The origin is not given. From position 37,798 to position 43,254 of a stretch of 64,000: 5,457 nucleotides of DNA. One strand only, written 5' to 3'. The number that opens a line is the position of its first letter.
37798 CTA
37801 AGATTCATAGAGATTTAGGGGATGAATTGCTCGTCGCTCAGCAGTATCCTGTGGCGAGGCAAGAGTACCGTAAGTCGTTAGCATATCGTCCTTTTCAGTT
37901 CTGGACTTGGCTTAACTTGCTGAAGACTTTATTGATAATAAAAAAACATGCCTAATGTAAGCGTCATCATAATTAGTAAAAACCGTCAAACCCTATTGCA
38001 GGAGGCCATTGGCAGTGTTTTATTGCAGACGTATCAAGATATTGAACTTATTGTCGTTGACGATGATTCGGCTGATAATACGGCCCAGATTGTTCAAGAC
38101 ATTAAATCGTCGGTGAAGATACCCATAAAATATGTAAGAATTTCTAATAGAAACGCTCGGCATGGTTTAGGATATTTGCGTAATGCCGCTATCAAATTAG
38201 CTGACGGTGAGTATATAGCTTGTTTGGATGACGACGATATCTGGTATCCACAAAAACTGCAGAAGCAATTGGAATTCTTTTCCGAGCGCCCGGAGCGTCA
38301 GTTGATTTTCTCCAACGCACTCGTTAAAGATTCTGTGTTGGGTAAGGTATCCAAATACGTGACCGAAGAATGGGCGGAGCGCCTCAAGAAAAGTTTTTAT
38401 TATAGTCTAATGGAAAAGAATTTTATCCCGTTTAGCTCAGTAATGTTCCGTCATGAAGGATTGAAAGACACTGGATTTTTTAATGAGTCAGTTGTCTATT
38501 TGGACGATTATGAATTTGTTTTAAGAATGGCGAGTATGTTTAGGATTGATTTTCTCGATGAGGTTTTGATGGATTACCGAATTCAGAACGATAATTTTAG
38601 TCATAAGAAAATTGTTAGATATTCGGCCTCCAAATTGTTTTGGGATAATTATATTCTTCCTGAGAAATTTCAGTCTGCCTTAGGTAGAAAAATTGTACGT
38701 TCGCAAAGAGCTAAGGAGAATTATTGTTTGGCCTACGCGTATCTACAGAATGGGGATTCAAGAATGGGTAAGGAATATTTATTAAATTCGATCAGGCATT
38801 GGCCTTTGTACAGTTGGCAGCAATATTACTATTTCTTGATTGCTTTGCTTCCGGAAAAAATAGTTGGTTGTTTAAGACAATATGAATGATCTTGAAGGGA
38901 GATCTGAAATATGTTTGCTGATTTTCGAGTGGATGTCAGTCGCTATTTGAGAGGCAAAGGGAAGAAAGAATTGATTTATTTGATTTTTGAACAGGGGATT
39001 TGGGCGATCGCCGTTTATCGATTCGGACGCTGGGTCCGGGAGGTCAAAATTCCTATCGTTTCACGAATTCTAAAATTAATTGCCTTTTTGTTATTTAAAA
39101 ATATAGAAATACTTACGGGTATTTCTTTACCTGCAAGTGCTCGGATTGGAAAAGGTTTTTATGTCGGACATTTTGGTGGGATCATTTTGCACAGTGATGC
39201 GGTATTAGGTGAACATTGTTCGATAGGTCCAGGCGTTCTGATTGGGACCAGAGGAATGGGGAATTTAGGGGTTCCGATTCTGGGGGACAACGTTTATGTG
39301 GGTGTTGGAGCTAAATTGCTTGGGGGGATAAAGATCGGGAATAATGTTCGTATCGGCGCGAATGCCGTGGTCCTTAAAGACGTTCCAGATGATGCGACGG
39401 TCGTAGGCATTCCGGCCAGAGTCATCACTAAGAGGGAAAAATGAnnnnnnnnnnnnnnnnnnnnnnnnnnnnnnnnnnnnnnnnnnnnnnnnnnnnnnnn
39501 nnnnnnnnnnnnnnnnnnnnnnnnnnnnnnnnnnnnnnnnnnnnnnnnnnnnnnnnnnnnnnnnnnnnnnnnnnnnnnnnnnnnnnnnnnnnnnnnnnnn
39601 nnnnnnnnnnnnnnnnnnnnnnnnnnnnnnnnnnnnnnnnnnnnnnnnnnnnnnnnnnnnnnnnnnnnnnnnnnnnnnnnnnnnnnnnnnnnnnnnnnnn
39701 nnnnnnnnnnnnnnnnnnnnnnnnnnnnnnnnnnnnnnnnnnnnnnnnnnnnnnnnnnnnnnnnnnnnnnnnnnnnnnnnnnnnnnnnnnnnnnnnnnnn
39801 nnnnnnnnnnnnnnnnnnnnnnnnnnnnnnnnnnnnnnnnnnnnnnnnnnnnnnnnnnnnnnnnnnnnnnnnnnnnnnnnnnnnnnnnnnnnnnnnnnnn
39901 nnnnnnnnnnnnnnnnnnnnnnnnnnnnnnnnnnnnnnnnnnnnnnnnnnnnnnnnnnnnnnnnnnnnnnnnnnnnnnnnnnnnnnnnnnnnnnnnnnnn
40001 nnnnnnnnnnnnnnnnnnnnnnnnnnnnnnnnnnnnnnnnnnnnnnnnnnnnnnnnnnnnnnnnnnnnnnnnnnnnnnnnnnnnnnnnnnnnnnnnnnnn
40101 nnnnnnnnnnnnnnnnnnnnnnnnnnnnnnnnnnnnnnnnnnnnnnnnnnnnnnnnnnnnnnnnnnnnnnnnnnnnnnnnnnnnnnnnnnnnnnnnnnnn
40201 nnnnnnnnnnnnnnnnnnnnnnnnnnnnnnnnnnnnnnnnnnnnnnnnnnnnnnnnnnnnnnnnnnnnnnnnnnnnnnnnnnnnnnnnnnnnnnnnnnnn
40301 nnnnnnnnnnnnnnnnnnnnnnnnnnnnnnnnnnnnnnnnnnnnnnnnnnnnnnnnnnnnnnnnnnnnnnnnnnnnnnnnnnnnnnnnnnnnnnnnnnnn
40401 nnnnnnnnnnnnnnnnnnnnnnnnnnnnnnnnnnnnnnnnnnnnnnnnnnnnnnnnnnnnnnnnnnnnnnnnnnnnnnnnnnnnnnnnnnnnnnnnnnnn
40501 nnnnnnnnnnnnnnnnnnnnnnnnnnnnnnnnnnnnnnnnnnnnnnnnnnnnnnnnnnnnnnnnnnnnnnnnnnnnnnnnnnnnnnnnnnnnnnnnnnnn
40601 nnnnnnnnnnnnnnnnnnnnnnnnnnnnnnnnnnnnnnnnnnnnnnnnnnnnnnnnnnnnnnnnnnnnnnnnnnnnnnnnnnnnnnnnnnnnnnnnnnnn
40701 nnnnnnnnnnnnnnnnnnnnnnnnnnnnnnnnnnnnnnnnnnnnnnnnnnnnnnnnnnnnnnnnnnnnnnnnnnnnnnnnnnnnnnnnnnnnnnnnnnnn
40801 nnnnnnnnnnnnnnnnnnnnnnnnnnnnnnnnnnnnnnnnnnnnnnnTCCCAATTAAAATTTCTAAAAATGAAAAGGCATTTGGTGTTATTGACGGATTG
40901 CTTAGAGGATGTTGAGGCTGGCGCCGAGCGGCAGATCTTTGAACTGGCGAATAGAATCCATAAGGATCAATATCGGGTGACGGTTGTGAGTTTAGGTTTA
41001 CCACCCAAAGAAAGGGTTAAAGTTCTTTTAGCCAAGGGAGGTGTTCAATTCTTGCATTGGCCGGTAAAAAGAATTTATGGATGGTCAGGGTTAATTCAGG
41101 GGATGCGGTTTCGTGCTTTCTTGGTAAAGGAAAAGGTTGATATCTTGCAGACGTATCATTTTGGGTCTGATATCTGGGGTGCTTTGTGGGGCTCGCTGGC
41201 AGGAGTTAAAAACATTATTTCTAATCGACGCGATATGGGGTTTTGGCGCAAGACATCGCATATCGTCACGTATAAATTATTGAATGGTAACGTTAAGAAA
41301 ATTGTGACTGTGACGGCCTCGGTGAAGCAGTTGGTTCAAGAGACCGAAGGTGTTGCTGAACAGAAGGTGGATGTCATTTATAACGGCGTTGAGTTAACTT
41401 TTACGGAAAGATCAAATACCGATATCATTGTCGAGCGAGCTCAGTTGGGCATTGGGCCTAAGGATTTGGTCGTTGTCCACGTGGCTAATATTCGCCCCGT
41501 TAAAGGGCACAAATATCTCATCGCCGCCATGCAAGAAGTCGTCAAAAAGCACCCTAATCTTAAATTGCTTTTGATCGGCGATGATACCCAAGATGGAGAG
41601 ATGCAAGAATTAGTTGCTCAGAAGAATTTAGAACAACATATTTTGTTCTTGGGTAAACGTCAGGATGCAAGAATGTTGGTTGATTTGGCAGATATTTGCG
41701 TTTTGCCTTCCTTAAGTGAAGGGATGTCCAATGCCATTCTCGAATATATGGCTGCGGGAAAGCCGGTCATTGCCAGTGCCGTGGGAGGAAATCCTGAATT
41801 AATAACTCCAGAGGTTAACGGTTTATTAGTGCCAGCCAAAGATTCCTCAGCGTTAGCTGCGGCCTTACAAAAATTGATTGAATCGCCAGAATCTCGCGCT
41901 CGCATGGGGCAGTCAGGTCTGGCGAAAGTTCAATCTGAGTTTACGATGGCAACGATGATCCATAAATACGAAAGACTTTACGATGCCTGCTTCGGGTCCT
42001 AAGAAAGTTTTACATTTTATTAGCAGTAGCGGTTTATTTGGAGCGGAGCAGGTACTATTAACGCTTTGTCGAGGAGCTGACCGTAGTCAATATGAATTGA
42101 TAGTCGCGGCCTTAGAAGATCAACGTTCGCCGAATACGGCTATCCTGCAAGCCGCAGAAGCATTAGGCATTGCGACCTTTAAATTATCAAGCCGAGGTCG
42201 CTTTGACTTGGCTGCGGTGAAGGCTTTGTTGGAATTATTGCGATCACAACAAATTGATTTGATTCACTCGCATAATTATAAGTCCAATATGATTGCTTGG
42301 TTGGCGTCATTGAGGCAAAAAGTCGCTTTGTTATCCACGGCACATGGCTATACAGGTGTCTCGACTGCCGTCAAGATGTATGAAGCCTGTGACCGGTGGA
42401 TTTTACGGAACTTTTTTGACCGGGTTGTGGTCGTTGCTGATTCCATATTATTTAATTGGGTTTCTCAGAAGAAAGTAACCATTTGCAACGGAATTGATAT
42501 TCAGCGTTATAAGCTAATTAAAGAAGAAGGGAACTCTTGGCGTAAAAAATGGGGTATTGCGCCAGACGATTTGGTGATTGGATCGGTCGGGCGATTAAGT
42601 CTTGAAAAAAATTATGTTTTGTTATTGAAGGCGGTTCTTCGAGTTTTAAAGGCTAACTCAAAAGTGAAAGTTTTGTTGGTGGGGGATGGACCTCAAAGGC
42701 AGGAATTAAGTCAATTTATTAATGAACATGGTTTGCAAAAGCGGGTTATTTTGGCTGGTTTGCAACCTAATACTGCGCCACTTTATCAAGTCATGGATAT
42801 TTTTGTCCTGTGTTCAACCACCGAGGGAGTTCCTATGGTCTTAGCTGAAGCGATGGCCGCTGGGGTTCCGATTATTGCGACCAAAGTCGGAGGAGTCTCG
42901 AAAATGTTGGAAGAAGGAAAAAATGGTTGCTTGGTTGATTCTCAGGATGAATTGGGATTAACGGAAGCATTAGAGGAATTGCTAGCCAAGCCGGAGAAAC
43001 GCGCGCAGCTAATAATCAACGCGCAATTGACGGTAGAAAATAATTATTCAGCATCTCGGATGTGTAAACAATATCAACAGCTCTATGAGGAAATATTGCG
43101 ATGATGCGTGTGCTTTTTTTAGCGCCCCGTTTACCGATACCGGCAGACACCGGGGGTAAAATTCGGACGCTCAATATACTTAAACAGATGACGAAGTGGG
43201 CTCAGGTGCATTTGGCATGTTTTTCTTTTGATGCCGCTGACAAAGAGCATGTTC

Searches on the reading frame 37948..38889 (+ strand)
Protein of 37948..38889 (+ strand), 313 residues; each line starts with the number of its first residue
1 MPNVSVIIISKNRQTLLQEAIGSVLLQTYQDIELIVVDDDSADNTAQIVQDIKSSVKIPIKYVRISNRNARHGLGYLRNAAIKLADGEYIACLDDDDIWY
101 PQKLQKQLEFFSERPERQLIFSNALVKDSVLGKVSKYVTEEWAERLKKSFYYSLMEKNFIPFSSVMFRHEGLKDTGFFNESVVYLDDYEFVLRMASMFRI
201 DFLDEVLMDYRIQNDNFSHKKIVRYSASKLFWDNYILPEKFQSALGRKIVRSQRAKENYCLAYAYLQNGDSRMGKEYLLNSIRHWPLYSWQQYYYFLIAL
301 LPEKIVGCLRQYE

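Call 11: search_protein_families(library=pfam, proteins=[window:37948-38889:+], max_evalue=0.001)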
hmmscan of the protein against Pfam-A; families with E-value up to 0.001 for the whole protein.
window:37948-38889:+ (313 aa): 4 families
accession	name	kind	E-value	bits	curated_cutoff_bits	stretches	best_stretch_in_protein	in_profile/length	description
PF00535.33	Glycos_transf_2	-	2.1e-30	106.3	23.3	1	5-139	1-131/168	Glycosyl transferase family 2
PF10111.15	Glyco_tranf_2_2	-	3e-14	53.6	27.3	1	6-227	2-227/276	Glycosyltransferase like family 2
PF13641.12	Glyco_tranf_2_3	-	2.7e-09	37.8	27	1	2-116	1-115/230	Glycosyltransferase like family 2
PF13704.12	Glyco_tranf_2_4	-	0.00039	21.3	27.5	1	33-103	21-89/98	Glycosyl transferase family 2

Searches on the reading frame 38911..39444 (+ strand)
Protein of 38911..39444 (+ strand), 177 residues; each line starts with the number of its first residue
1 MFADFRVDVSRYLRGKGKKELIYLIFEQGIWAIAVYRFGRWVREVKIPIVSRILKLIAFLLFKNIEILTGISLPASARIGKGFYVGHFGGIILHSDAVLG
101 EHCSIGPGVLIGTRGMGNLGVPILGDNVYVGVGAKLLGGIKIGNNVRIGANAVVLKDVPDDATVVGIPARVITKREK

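Call 11: search_protein_families(library=pfam, proteins=[window:38911-39444:+], max_evalue=0.001)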
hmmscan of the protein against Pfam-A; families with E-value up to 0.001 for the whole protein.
window:38911-39444:+ (177 aa): 2 families
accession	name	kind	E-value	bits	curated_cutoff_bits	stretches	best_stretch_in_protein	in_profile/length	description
PF00132.30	Hexapep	-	3.4e-14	52.3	27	2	123-155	3-35/36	Bacterial transferase hexapeptide (six repeats)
PF14602.12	Hexapep_2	-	0.00034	20.7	27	1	123-155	3-33/34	Hexapeptide repeat of succinyl-transferase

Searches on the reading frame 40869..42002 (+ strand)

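Call 11: search_protein_families(library=pfam, proteins=[window:40869-42002:+], max_evalue=0.001)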
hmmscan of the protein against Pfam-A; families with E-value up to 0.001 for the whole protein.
window:40869-42002:+ (377 aa): 6 families
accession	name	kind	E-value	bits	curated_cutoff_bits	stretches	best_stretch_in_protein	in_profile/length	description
PF00534.26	Glycos_transf_1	-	3.7e-41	141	26.4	1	189-350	5-169/172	Glycosyl transferases group 1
PF13692.12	Glyco_trans_1_4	-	2.8e-38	131.8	27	1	201-338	3-141/142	Glycosyl transferases group 1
PF13439.12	Glyco_transf_4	-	1.1e-16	61.7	28.5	1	18-177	3-169/170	Glycosyltransferase Family 4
PF13579.12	Glyco_trans_4_4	-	4.8e-10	40.4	29.7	1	18-173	2-158/158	Glycosyl transferase 4-like domain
PF13524.12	Glyco_trans_1_2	-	1.3e-08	35.4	25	1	282-366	59-141/144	Glycosyl transferase-like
PF20706.3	GT4-conflict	-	1.6e-05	24.5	26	1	209-322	209-335/385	Family 4 Glycosyltransferase in conflict systems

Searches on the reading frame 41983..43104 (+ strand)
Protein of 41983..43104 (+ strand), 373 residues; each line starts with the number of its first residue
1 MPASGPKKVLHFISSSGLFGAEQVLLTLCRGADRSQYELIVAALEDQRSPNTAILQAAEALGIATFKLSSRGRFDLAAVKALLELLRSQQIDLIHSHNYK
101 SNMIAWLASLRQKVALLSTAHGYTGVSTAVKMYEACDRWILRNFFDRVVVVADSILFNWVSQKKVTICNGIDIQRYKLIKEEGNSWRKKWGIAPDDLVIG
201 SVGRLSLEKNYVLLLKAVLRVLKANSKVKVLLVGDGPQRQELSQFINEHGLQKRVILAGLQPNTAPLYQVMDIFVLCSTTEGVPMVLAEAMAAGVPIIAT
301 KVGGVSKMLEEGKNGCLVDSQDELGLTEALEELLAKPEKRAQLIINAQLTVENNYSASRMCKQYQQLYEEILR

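Call 11: search_protein_families(library=pfam, proteins=[window:41983-43104:+], max_evalue=0.001)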
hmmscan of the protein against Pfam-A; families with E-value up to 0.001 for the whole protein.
window:41983-43104:+ (373 aa): 7 families
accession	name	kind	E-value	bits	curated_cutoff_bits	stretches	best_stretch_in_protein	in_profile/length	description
PF00534.26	Glycos_transf_1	-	1.3e-40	139.2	26.4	1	185-348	4-170/172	Glycosyl transferases group 1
PF13692.12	Glyco_trans_1_4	-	1.1e-35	123.4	27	1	198-335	3-141/142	Glycosyl transferases group 1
PF13439.12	Glyco_transf_4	-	4.7e-19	69.5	28.5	1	20-175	3-170/170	Glycosyltransferase Family 4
PF13579.12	Glyco_trans_4_4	-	2.9e-15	57.4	29.7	1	20-153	2-136/158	Glycosyl transferase 4-like domain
PF13524.12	Glyco_trans_1_2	-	5.5e-09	36.5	25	1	267-364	43-142/144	Glycosyl transferase-like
PF13477.12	Glyco_trans_4_2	-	6.4e-07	30.1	23.4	1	22-123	10-109/139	Glycosyl transferase 4-like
PF20706.3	GT4-conflict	-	4.7e-05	23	26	1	208-319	211-335/385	Family 4 Glycosyltransferase in conflict systems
